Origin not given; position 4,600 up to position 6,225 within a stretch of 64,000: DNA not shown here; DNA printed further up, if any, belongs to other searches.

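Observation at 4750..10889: TetR-headed minus-strand cluster: SnoaL-like, epoxide hydrolase, di-haem cytochrome c and P450; candidate lipid/polyene oxygenation pathway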

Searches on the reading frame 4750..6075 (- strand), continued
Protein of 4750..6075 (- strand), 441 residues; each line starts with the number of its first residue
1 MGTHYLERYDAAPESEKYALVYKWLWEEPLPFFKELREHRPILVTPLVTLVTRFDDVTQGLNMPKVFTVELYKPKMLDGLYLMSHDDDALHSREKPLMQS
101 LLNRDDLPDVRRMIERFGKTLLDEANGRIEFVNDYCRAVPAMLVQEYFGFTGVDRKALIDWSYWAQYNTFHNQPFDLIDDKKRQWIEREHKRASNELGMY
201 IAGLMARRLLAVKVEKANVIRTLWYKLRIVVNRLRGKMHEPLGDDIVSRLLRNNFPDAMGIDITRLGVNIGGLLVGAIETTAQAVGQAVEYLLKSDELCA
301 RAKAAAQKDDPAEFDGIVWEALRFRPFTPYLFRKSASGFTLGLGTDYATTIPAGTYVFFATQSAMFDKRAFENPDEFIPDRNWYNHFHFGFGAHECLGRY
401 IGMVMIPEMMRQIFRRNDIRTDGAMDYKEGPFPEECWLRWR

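Call 43: predict_structure(alignment_id=A4)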
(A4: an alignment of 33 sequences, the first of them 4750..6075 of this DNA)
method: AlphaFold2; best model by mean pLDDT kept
length: 441 residues; sequences in the alignment: 33
mean_pLDDT: 81.9   pTM: 0.84
mean pLDDT of the five models: 81.9, 81.1, 79.1, 77.3, 76.4
residues with pLDDT >= 90: 186; 70-90: 164; 50-70: 68; < 50: 23
segments of 3 or more residues with pLDDT < 50: 69-90
pLDDT, mean of each block of 10 residues (from residue 1): 83 95 89 93 93 90 59 39 42 61 80 96 94 94 90 91 85 83 91 87 83 69 68 61 74 68 72 81 91 95 97 94 81 83 93 88 88 91 68 60 90 94 87 91 83
secondary structure, 60 per line:
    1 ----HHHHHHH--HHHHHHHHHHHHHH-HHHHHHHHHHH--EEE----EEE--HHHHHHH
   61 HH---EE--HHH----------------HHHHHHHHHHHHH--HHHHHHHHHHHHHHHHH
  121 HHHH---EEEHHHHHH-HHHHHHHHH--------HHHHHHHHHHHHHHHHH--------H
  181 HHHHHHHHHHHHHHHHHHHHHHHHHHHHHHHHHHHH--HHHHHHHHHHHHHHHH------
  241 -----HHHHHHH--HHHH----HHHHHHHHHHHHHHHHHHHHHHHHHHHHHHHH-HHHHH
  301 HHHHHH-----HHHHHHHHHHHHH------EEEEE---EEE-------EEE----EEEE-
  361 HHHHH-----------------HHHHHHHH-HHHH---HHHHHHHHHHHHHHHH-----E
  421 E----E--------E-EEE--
elements in order: H5-11 H14-27 H29-39 E42-44 E49-51 H54-62 H89-101 H104-124 E128-130 H131-136 H138-146 H155-171 H180-216 H219-234 H246-252 H255-258 H263-294 H296-306 H312-324 E331-335 E339-341 E349-351 E356-359 H361-365 H383-390 H392-395 H399-414 E437-439

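Call 47: fold_search(model_id=the predicted structure, library=pdb)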
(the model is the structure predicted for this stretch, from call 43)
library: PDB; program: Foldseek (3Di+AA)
matches with E <= 10: 1590; with E <= 0.001: 1559
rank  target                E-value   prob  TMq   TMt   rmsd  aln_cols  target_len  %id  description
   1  8q5j                  1.1e-14  1.00  0.69  0.77   4.2       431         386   17  Cytochrome P450 monooxygenase from Streptomyces scabiei (SscaCYP) (released 2024-04-03)
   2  6ldl                  1.1e-14  1.00  0.67  0.70   4.9       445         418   19  Crystal structure of CYP116B46-N(20-445) from Tepidiphilus thermophilus in complex with HEME (released 2020-10-28)
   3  6gii                  1.2e-14  1.00  0.68  0.72   5.6       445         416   20  The crystal structure of Tepidiphilus thermophilus P450 heme domain (released 2018-05-30)
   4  6laa                  2.4e-14  1.00  0.70  0.43   4.4       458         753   17  Crystal structure of full-length CYP116B46 from Tepidiphilus thermophilus (released 2020-06-10)
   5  8vxi                  3.4e-14  1.00  0.69  0.76   4.2       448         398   22  The crystal structure of sitosterol-bound CYP125MRCA (released 2025-10-29)
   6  6ro8                  3.9e-14  1.00  0.67  0.71   4.8       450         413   18  The crystal structure of Acinetobacter radioresistens CYP116B5 heme domain (released 2019-08-28)
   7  8vxg                  4.0e-14  1.00  0.70  0.78   4.2       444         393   22  The crystal structure of CYP125MRCA, an ancestrally reconstructed CYP125 enzyme (released 2025-11-12)
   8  3zkp                  4.4e-14  1.00  0.67  0.74   4.5       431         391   22  Structure of a mutant of P450 EryK in complex with erythromycin B. (released 2013-05-01)
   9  3buj                  6.7e-14  1.00  0.72  0.79   3.8       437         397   18  Crystal Structure of CalO2 (released 2008-04-29)
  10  8ws4                  7.0e-14  1.00  0.69  0.76   4.0       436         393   20  Crystal structure of the CYP199A4 mutant F182A in complex with 4-methoxybenzoic acid (released 2024-10-16)
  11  9ixl_A                7.0e-14  1.00  0.66  0.69   5.1       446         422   18  Crystal structure of the CYP153A double mutant L354T/V456G from Marinobacter aquaeolei (released 2025-08-06)
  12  8hge                  7.6e-14  1.00  0.69  0.71   4.7       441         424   18  Crystal structure of the CYP153A mutant V456A from Marinobacter aquaeolei in complex with 12-hydroxydodecanoic acid (released 2023-11-22)
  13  8hgd                  7.6e-14  1.00  0.67  0.71   5.3       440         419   19  Crystal structure of the CYP153A mutant V456A from Marinobacter aquaeolei (released 2023-11-22)
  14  3rwl                  8.4e-14  1.00  0.66  0.72   5.6       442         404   18  Structure of P450pyr hydroxylase (released 2012-04-18)
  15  5fyg_B                8.8e-14  1.00  0.66  0.69   5.3       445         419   18  Structure of CYP153A from Marinobacter aquaeolei in complex with hydroxydodecanoic acid (released 2017-01-18)
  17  8c9i                  1.0e-13  1.00  0.65  0.72   4.6       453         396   18  Cytochrome P450 CYP141A1 (Rv3121) from Mycobacterium tuberculosis (released 2024-02-07)
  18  2jjo                  1.1e-13  1.00  0.67  0.75   4.6       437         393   22  Structure of cytochrome P450 EryK in complex with its natural substrate erD (released 2009-07-14)
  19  4yzr                  1.1e-13  1.00  0.67  0.75   4.7       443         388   20  Bacillus subtilis 168 Bacillaene Polyketide Synthase (PKS) Cytochrome P450 PksS (released 2016-04-13)
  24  7x53_A                1.7e-13  1.00  0.65  0.70   5.8       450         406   16  cytochrome P450 monooxygenase (released 2023-03-08)
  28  3p3o                  1.9e-13  1.00  0.66  0.69   6.2       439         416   21  Crystal Structure of the Cytochrome P450 Monooxygenase AurH (ntermII) from Streptomyces Thioluteus (released 2011-02-16)
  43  3a4z_C                2.9e-13  1.00  0.65  0.70   5.1       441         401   21  Structure of cytochrome P450 Vdh mutant (Vdh-K1) obtained by directed evolution (released 2010-07-28)
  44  5hdi_A                3.0e-13  1.00  0.68  0.74   4.9       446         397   20  Structural characterization of CYP144A1, a Mycobacterium tuberculosis cytochrome P450 (released 2016-05-04)
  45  3p3x_A                3.0e-13  1.00  0.67  0.74   4.9       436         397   19  Crystal Structure of the Cytochrome P450 Monooxygenase AurH (nterm-AurH-I) from Streptomyces Thioluteus (released 2011-02-16)
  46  8w6z_A                3.0e-13  1.00  0.67  0.73   5.8       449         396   19  Substrate-bound crystal structure of a P450 enzyme DmlH that catalyze intramolecular phenol coupling in the biosynthes (released 2024-06-12)
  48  3p3l_A                3.3e-13  1.00  0.68  0.73   4.5       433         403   21  Crystal Structure of the Cytochrome P450 monooxygenase AurH (wildtype) from Streptomyces Thioluteus (released 2011-02-16)
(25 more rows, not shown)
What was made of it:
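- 4750..6075 (-): Cytochrome P450, 441 aa, cytoplasmic. It is the second gene of the conserved two-gene unit. The AF2 model has pLDDT 82, and Foldseek matches class-I bacterial P450s at TM about 0.7 and at most 22% identity (calls 43, 47).
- On Cytochrome P450 (PF00067): Foldseek TM is 0.65-0.72 to many P450s, with E about 1e-14 (call 47).
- Its structural neighbours are generic class-I P450s (call 47).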

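Call 56: list_cluster_members(proteins=[P0001, window:4750-6075:-, window:8470-9609:-, window:2102-3538:-])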
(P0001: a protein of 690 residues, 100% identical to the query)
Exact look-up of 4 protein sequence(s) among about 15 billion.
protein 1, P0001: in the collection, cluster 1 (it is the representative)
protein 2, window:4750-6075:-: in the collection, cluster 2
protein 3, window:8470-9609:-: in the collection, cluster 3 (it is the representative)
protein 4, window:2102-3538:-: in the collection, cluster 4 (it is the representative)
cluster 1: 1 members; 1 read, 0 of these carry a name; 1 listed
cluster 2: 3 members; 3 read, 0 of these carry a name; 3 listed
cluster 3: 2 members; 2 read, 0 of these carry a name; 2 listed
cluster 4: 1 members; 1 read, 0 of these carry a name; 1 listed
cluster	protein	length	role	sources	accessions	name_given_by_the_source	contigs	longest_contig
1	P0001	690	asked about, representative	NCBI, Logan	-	-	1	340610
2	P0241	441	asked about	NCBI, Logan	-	-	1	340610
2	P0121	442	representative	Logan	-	-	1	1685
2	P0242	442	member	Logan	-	-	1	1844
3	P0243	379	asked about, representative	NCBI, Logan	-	-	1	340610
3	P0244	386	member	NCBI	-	-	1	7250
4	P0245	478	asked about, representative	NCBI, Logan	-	-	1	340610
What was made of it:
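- Tried and rejected: Cluster look-up gave no organism name for the window (call 56).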

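Call 72: search_protein_families(library=ncbifam, proteins=[L011:6068-7933:+], max_evalue=0.001)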
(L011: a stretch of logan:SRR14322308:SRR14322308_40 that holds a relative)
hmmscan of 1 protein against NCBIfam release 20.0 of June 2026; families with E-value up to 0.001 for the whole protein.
L011:6068-7933:+ (621 aa): 4 families
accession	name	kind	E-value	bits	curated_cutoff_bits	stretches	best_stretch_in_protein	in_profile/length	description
NF040606.1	CytoC_perox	subfamily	3.4e-132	442.3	150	1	42-620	1-524/524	di-heme-cytochrome C peroxidase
NF051462.1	RoxC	equivalog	5.2e-16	58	900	2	520-554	651-685/812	putative rubber dioxygenase RoxC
NF050034.1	RoxB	equivalog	5.2e-14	51.7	900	1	517-560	476-518/652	rubber dioxygenase RoxB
NF050033.2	RoxA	exception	1.8e-10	40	1000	1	520-556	510-545/673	rubber dioxygenase RoxA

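Call 73: find_encoding_contigs(protein=P0207, flank=8000, max_places=2)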
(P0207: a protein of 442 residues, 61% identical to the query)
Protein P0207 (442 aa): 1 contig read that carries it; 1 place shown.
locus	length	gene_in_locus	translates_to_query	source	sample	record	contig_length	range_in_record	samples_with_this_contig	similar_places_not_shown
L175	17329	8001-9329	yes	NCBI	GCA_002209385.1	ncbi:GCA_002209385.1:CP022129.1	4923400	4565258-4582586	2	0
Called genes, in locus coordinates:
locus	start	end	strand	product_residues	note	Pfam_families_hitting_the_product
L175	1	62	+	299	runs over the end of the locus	PF09614:Cas_Csy2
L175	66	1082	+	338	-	PF09615:Cas_Csy3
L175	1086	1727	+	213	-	PF09618:Cas_Csy4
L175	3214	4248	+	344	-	PF03372:Exo_endo_phos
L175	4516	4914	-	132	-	PF25213:HVO_A0261_N (weak), PF01638:HxlR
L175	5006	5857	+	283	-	PF05368:NmrA, PF13460:NAD_binding_10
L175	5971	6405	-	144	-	-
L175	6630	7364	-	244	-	-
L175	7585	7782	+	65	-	-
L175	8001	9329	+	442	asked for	PF00067:p450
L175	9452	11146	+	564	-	PF07732:Cu-oxidase_3, PF00394:Cu-oxidase, PF07731:Cu-oxidase_2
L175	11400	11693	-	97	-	PF02604:PhdYeFM_antitox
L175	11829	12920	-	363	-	PF01266:DAO (faint), PF05834:Lycopene_cycl (weak), PF04820:Trp_halogenase (weak)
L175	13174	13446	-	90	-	-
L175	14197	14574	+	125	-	-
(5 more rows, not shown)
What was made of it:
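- In Methylovulum psychrotolerans the P450 ortholog is followed by a periplasmic-type multicopper oxidase in place of a di-haem gene (call 73).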
